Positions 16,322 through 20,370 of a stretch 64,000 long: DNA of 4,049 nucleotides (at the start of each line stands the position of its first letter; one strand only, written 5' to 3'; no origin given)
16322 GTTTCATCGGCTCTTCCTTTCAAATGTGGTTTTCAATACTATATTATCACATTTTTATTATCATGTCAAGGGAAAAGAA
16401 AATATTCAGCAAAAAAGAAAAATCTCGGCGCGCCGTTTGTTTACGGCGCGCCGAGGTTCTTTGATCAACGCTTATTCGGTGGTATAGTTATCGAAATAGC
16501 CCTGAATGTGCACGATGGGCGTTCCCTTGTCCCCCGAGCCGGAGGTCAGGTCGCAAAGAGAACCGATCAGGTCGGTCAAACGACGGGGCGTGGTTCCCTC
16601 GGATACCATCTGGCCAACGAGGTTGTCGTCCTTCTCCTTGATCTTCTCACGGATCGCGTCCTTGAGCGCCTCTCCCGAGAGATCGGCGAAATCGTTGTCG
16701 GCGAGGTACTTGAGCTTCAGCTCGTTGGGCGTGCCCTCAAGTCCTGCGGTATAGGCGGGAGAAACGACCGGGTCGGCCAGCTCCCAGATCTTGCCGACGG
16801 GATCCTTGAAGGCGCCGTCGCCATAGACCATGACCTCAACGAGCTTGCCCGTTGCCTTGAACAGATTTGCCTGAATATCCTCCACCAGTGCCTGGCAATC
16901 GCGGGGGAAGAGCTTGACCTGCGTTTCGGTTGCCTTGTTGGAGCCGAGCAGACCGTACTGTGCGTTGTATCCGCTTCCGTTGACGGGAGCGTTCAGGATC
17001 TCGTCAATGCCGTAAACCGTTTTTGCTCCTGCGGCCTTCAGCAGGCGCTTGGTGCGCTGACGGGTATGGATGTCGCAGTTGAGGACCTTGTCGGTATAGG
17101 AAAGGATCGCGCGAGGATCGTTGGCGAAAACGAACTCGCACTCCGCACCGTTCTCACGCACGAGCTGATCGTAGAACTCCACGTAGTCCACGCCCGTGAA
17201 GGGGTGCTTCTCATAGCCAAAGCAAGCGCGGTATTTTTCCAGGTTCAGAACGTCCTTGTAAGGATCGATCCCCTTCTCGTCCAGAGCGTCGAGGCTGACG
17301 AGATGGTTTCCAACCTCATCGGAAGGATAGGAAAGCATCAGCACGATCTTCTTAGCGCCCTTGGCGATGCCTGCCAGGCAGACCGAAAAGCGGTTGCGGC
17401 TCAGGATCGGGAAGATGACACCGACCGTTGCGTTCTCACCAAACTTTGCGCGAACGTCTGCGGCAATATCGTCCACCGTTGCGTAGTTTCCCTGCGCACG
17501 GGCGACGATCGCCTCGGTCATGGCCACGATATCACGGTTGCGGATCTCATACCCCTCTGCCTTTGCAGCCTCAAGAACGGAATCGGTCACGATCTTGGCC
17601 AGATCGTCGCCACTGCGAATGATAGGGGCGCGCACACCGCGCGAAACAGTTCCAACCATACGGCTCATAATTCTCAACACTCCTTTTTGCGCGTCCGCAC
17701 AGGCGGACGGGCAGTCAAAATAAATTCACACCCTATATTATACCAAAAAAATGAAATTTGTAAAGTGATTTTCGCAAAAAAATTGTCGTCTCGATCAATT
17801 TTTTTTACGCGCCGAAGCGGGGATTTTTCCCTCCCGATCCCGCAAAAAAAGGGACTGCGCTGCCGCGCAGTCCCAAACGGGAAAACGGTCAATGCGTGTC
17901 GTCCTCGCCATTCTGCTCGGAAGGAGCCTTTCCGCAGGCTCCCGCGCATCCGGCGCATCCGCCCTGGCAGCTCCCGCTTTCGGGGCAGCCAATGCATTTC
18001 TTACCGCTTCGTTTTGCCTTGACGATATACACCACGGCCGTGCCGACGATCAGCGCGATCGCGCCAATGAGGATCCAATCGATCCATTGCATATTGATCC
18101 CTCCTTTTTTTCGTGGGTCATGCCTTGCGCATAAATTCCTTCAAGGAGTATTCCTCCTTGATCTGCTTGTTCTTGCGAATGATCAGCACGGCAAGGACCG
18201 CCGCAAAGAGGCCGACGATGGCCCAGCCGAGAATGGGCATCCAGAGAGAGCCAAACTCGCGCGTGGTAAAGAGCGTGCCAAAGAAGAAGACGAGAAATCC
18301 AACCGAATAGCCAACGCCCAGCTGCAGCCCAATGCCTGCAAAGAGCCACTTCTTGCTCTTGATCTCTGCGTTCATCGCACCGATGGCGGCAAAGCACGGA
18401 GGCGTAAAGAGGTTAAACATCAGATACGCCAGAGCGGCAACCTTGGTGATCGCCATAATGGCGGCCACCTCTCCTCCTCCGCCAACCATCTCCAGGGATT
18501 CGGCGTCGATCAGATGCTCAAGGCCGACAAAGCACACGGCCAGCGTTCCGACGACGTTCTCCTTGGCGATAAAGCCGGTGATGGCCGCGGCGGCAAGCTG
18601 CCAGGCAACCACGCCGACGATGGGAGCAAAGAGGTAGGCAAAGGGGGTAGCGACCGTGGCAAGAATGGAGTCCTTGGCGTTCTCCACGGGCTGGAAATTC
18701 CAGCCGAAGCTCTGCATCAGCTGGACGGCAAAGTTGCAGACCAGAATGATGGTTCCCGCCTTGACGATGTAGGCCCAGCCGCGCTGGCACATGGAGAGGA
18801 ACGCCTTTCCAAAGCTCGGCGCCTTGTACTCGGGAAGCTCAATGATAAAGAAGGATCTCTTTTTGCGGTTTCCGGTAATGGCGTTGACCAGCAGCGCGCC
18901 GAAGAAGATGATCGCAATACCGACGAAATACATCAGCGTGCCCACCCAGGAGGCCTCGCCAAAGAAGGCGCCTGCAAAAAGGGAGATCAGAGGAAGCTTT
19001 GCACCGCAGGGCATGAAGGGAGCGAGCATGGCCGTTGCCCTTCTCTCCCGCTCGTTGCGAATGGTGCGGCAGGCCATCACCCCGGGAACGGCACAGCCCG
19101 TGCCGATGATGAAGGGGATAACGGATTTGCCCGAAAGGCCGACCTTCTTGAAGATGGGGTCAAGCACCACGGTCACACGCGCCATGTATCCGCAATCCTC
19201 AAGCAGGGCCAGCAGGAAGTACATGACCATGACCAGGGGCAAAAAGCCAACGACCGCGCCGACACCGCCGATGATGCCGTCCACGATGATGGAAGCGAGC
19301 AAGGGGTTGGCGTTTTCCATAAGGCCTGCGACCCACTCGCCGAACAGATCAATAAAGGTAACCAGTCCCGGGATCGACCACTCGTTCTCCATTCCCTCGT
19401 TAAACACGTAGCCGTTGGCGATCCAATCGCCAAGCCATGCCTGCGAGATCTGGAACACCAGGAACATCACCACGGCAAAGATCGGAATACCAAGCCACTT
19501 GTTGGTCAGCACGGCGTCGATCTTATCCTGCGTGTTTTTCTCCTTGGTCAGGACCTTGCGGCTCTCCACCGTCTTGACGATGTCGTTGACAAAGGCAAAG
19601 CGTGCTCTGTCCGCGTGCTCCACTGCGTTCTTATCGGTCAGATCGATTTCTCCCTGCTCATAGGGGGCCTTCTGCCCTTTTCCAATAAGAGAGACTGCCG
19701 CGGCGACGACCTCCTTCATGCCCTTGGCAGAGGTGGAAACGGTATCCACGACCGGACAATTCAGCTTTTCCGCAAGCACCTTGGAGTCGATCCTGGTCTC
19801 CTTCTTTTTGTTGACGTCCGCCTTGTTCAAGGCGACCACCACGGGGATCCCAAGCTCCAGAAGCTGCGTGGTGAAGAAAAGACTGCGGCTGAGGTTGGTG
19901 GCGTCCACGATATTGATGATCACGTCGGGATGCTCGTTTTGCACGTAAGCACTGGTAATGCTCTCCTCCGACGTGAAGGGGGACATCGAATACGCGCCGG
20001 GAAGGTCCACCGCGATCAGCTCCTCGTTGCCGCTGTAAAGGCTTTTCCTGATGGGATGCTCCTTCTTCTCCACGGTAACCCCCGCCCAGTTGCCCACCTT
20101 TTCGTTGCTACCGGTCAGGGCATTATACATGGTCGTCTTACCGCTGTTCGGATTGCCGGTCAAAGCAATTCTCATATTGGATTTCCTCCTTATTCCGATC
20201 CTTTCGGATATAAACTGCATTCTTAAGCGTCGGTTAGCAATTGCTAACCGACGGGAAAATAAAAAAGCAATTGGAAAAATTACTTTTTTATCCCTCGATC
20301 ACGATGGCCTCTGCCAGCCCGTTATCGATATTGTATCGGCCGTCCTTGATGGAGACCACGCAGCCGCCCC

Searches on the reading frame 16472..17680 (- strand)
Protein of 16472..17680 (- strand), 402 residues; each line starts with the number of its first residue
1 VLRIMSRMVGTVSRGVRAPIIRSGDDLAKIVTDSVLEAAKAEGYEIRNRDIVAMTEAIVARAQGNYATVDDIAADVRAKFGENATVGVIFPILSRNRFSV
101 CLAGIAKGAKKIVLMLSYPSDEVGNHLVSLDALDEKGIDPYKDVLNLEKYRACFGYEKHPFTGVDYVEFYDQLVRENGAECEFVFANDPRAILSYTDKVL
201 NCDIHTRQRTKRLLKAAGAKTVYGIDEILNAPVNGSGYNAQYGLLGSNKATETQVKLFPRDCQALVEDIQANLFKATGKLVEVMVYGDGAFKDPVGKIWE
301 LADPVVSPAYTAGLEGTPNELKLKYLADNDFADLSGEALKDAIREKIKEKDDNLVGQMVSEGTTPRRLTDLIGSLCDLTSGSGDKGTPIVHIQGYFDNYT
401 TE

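Call 95: search_protein_families(library=pfam, proteins=[window:16472-17680:-], max_evalue=0.00001)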
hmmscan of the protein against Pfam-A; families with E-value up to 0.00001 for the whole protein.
window:16472-17680:- (402 aa): 1 family
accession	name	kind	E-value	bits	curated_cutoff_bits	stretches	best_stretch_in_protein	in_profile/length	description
PF01996.21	F420_ligase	-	7.9e-58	195.9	25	1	15-394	1-218/218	F420-0:Gamma-glutamyl ligase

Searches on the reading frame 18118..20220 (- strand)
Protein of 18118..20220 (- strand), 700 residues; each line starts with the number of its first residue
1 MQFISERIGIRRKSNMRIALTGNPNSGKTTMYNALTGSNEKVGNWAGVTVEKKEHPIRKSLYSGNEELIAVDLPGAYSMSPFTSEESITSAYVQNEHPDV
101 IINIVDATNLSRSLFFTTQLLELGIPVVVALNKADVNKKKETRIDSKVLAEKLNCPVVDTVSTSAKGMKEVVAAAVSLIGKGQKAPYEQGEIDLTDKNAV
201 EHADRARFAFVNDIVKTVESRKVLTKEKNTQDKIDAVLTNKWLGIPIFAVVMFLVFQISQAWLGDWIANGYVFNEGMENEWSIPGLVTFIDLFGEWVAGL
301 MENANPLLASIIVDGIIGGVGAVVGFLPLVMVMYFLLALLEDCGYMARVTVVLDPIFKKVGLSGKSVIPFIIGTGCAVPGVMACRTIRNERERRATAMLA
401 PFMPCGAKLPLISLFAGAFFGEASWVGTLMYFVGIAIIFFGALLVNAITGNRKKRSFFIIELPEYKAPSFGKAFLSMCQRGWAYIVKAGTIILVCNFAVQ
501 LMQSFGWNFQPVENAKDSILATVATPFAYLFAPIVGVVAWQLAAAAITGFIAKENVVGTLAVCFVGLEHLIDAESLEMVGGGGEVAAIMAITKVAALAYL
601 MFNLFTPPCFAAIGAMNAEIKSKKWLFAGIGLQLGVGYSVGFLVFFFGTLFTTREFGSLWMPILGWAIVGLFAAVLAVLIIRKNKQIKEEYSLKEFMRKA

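Call 95: search_protein_families(library=pfam, proteins=[window:18118-20220:-], max_evalue=0.00001)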
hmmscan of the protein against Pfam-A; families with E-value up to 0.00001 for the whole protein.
window:18118-20220:- (700 aa): 4 families
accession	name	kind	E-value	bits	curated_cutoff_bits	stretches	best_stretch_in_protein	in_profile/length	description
PF02421.24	FeoB_N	-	7.8e-56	188.4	27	1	17-173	2-154/156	Ferrous iron transport protein B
PF07670.19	Gate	-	4.7e-28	98.1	29.6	2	324-419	2-104/104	Nucleoside recognition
PF01926.29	MMR_HSR1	-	2.9e-17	63.2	21.9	1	17-133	1-113/113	50S ribosome-binding GTPase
PF07664.17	FeoB_C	-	6.1e-12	45.5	26.6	1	429-480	3-54/54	Ferrous iron transport protein B C terminus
